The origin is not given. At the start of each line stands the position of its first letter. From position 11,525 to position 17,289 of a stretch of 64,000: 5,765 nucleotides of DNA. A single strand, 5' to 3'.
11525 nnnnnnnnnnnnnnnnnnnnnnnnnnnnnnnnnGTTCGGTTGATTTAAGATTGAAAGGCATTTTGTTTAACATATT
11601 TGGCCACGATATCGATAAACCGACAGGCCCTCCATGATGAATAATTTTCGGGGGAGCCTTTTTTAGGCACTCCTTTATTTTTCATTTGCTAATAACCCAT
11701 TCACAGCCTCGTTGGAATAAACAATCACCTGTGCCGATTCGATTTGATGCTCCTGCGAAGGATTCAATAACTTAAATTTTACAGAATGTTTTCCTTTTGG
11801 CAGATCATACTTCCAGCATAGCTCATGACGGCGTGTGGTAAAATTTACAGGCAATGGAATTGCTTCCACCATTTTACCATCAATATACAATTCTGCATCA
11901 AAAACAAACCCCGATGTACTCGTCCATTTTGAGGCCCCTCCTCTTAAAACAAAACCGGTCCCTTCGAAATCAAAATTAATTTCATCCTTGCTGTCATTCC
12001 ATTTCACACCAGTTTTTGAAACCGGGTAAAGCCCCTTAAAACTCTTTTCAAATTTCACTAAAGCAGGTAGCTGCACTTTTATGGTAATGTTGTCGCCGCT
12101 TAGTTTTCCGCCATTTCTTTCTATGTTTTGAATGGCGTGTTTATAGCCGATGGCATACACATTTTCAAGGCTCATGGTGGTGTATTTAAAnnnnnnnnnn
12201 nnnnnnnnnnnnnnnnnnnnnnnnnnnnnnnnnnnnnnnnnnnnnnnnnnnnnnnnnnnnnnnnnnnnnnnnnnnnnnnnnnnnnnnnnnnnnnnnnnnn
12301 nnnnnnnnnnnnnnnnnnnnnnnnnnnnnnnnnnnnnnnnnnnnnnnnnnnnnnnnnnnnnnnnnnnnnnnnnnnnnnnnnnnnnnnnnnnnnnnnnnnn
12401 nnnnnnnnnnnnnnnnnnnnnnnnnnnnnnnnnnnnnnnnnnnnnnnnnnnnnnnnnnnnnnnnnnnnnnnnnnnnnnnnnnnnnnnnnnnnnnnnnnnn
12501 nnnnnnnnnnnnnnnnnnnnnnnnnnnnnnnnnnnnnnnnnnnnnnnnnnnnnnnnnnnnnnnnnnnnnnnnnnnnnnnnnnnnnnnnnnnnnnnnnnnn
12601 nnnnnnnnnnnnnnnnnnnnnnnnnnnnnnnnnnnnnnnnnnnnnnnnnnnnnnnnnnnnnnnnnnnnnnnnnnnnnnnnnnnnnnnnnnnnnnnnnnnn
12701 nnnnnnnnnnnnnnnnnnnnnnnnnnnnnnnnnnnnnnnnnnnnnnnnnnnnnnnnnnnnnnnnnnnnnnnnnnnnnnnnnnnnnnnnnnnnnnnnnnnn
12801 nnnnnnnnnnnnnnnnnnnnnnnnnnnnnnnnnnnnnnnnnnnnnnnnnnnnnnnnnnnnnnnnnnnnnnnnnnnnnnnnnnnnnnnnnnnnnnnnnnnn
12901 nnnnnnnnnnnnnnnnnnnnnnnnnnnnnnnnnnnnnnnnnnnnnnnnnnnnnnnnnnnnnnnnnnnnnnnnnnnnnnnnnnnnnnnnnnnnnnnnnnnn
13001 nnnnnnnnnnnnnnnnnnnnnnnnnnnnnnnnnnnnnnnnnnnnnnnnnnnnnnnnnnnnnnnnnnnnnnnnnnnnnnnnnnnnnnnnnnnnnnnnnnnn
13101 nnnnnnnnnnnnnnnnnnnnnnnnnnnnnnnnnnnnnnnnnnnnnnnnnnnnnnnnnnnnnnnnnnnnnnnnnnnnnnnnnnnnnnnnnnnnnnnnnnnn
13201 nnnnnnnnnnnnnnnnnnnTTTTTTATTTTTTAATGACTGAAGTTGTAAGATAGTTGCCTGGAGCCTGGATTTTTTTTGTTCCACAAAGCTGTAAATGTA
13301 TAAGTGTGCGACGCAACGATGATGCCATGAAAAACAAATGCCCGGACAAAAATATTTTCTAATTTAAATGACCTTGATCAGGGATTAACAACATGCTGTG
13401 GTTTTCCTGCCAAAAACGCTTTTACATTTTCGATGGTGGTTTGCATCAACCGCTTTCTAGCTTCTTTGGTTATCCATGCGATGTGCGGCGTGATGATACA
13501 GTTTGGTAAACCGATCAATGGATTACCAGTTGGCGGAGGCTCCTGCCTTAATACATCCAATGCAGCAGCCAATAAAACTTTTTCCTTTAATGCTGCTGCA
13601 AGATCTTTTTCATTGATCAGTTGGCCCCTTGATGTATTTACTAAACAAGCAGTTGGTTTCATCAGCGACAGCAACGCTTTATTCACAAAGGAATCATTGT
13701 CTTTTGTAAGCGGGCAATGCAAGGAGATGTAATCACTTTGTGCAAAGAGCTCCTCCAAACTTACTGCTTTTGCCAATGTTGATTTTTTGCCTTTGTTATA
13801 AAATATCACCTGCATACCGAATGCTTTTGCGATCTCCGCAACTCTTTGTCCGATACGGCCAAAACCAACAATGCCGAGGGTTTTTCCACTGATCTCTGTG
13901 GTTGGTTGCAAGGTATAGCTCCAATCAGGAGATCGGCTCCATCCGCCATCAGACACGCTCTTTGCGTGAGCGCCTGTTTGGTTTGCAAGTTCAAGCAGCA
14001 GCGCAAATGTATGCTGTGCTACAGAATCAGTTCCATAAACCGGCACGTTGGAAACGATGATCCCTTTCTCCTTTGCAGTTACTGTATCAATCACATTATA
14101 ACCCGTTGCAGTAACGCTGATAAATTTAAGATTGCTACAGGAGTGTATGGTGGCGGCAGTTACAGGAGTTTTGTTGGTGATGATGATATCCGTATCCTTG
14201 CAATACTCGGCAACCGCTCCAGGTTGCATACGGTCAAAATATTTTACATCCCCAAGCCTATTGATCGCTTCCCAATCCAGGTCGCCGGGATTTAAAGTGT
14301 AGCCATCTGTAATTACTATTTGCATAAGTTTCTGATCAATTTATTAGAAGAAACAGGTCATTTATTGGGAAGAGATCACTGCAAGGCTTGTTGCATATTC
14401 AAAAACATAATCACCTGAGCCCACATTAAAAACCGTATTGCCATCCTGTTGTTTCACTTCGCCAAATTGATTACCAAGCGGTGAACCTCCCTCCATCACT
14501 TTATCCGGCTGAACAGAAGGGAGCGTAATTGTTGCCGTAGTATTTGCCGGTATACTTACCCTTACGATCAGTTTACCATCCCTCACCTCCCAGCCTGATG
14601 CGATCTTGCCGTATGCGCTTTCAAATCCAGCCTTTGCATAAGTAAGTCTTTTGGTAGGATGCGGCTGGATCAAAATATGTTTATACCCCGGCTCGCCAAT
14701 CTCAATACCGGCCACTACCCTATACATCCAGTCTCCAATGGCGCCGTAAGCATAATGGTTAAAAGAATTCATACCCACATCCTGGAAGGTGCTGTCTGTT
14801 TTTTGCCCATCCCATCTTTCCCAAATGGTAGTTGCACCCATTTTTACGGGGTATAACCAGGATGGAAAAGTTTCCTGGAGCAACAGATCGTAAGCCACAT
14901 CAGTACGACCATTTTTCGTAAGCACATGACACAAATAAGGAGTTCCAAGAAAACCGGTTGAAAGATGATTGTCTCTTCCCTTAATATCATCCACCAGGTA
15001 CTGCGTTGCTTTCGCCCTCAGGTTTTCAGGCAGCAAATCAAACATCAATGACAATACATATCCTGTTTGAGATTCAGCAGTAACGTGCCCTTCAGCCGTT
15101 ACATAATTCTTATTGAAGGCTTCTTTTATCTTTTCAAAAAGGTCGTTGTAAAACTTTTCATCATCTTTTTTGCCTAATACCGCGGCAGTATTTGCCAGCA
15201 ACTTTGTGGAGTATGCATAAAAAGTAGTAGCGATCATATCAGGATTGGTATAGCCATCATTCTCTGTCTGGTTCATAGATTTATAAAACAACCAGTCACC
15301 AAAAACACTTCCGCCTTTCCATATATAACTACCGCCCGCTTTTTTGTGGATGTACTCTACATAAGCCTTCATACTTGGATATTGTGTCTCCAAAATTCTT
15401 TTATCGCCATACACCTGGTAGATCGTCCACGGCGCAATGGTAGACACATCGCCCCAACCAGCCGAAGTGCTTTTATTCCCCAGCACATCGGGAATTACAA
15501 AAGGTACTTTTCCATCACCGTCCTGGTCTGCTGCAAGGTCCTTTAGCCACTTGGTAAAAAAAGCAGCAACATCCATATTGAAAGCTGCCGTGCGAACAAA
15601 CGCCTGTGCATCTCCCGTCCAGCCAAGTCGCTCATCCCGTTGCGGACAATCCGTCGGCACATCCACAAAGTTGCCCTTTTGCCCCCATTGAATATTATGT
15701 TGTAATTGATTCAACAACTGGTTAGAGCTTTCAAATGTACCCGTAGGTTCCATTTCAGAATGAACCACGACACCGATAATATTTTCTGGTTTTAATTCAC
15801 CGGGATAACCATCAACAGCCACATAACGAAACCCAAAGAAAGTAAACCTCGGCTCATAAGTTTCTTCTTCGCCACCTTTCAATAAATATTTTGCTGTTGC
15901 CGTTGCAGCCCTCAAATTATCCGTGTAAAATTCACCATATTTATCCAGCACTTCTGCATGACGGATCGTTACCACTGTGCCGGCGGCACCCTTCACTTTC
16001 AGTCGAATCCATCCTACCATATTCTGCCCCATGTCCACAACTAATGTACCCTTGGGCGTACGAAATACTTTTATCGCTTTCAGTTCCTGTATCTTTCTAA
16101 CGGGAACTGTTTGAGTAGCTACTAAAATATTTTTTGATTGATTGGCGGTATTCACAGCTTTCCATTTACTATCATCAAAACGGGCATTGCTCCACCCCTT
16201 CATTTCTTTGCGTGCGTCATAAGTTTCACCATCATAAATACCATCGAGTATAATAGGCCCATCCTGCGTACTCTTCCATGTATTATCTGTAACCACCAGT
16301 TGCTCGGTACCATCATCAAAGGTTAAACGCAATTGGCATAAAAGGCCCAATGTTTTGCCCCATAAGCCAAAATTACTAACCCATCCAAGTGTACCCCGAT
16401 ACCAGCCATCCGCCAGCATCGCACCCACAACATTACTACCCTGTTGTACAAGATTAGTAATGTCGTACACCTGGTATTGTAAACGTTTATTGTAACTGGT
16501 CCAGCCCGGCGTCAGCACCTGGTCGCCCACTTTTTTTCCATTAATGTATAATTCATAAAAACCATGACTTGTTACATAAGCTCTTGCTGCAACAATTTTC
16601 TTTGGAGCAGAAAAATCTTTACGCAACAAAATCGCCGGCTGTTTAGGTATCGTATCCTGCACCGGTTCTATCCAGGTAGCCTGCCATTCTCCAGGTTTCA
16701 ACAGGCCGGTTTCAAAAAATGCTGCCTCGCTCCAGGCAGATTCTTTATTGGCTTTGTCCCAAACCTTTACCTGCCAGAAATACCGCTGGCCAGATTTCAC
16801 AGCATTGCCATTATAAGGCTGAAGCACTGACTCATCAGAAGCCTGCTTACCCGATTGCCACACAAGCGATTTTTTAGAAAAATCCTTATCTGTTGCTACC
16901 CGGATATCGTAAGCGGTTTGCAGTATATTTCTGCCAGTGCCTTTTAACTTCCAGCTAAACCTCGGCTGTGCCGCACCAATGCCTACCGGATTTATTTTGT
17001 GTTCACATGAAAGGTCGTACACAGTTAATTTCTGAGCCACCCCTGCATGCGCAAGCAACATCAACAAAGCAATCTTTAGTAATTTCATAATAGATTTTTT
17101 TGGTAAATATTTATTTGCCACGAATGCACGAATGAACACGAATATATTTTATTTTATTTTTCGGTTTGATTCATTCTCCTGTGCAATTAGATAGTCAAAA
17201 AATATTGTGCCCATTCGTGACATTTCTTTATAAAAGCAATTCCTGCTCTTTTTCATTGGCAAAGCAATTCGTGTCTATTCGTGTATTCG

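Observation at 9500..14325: Exported ADP-ribosylglycohydrolase and exported nucleoside-hydrolase-like protein flanking a ribose/glucose-type permease inside a PUL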

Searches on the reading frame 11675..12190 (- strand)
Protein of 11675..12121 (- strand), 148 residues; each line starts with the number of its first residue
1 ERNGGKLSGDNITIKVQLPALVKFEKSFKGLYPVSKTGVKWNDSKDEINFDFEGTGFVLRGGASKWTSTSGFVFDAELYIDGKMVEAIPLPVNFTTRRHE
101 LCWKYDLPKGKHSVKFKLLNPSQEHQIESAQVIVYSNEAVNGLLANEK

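Call 60: search_protein_families(library=pfam, proteins=[window:11675-12121:-, window:11675-12190:-], max_evalue=10)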
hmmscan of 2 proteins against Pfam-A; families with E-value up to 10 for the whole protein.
window:11675-12121:- (148 aa): 1 family
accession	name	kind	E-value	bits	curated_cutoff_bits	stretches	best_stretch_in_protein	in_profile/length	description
PF23662.1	DUF7152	-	0.013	16.3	27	1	106-134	50-78/100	Domain of unknown function (DUF7152)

window:11675-12190:- (171 aa): 1 family
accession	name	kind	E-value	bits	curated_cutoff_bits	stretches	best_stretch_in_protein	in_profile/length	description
PF23662.1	DUF7152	-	0.016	15.9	27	1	129-157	50-78/100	Domain of unknown function (DUF7152)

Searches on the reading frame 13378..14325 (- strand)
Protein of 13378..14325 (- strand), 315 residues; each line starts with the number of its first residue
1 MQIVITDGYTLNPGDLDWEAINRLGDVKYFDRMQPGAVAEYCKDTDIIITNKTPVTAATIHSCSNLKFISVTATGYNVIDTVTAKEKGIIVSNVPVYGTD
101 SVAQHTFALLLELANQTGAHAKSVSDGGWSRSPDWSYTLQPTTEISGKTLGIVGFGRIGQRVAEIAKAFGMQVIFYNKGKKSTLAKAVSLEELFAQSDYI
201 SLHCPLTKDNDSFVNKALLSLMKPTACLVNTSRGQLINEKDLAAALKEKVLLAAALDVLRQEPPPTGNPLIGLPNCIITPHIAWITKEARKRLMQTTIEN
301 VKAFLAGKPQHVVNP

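Call 5: search_protein_families(library=pfam, proteins=[window:13378-14325:-], max_evalue=0.01)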
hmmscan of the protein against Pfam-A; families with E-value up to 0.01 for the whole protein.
window:13378-14325:- (315 aa): 4 families
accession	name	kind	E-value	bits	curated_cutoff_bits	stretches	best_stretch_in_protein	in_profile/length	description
PF02826.25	2-Hacid_dh_C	-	3.8e-60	202.8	25.1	1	107-283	1-178/178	D-isomer specific 2-hydroxyacid dehydrogenase, NAD binding domain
PF00389.36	2-Hacid_dh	-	4.9e-29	101.2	24.6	1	18-314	12-134/134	D-isomer specific 2-hydroxyacid dehydrogenase, catalytic domain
PF03446.21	NAD_binding_2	-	2e-05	25.1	21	1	150-251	2-112/161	NAD binding domain of 6-phosphogluconate dehydrogenase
PF13241.12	NAD_binding_7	-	0.0055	17.7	22.1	0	144-231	4-91/104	Putative NAD(P)-binding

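Call 20: search_protein_families(library=ncbifam, proteins=[window:13378-14325:-], max_evalue=0.001)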
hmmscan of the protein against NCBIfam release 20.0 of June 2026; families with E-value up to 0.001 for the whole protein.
window:13378-14325:- (315 aa): 22 families
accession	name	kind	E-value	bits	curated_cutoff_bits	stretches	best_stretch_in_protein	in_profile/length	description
NF005069.0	PRK06487.1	equivalog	5.8e-98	327.9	448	1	2-314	5-320/320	2-hydroxyacid dehydrogenase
NF006263.0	PRK08410.1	equivalog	5.4e-86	288.8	389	1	1-307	1-309/311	D-2-hydroxyacid dehydrogenase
NF005387.0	PRK06932.1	equivalog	2.8e-72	243.4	492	1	30-305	30-310/314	2-hydroxyacid dehydrogenase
NF009714.1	PRK13243.1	equivalog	5.2e-65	220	455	1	37-314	38-323/332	glyoxylate reductase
TIGR01327.1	PGDH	equivalog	6.2e-61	206.7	454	1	26-313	22-310/525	phosphoglycerate dehydrogenase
NF008759.0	PRK11790.1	equivalog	8.8e-53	179.4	404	1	38-305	48-317/410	phosphoglycerate dehydrogenase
NF011938.0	PRK15409.1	equivalog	1e-43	149.6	492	1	28-315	26-320/324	glyoxylate/hydroxypyruvate reductase GhrB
NF000492.1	vanH_gen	exception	3.3e-42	144.7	540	1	47-262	46-255/312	D-lactate dehydrogenase VanH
NF005750.0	PRK07574.1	equivalog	6.4e-42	144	329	1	41-309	87-361/386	NAD-dependent formate dehydrogenase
NF005027.0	PRK06436.1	equivalog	1.5e-41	142.5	261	1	44-314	34-289/303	2-hydroxyacid dehydrogenase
NF000371.1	vanH_Agroup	exception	1.3e-35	123.2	700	1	53-304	57-315/322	VanH-A/VanH-Pt family D-lactate dehydrogenase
NF041369.1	Dhydh_Halo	equivalog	2.2e-35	122.3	400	1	41-307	31-297/305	D-2-hydroxyacid dehydrogenase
NF001309.0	PRK00257.1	equivalog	1e-34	120.2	434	2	143-306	112-279/379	4-phosphoerythronate dehydrogenase PdxB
NF000128.1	vanH-Sc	exception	1.7e-33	116.2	650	1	47-262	66-275/337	D-lactate dehydrogenase VanH-Sc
NF006374.0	PRK08605.1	subfamily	2.5e-32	112.3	356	1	66-300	70-317/332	D-lactate dehydrogenase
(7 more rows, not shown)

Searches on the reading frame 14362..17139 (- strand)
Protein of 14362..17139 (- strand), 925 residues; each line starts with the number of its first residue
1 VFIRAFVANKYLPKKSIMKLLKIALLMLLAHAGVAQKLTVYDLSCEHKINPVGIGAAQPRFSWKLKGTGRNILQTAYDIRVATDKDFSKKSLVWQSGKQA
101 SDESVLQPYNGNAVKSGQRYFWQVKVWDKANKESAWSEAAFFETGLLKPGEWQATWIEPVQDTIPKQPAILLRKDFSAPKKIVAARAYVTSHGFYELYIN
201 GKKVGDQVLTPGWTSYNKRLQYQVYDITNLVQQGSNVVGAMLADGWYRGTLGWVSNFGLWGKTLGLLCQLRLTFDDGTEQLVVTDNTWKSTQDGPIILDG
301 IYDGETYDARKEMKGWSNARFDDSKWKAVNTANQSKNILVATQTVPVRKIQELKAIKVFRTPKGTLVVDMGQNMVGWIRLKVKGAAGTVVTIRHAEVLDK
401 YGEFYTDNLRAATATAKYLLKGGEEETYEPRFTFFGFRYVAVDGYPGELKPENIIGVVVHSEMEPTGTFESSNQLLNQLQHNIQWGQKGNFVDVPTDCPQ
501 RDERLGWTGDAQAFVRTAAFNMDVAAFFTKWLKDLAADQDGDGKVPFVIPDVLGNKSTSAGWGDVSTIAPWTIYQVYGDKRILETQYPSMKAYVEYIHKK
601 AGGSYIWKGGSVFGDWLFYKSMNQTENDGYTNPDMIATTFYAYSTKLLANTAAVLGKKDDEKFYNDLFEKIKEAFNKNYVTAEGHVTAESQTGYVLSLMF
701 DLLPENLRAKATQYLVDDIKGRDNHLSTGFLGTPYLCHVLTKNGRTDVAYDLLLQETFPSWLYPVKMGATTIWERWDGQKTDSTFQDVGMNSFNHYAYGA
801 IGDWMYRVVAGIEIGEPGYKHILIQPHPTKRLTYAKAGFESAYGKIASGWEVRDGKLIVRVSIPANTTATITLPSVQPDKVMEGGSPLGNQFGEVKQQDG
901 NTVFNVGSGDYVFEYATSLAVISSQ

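Call 5: search_protein_families(library=pfam, proteins=[window:14362-17139:-], max_evalue=0.01)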
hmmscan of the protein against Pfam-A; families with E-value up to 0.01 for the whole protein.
window:14362-17139:- (925 aa): 5 families
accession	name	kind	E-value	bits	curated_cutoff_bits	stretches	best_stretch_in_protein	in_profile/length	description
PF17389.8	Bac_rhamnosid6H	-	6.7e-129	430.4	24.5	1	466-809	3-339/339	Bacterial alpha-L-rhamnosidase 6 hairpin glycosidase domain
PF08531.16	Bac_rhamnosid_N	-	1.4e-62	210.9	25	1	180-350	1-171/172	Alpha-L-rhamnosidase N-terminal domain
PF25788.1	Ig_Rha78A_N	-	1.1e-38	132.1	27.4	1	40-148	1-105/105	Rha78A-like, N-terminal immunoglobulin domain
PF05592.18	Bac_rhamnosid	-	5e-36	123.1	22.2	1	360-460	2-102/102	Bacterial alpha-L-rhamnosidase concanavalin-like domain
PF17390.7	Bac_rhamnosid_C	-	4.3e-22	78.2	22.1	1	811-883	1-73/78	Bacterial alpha-L-rhamnosidase C-terminal domain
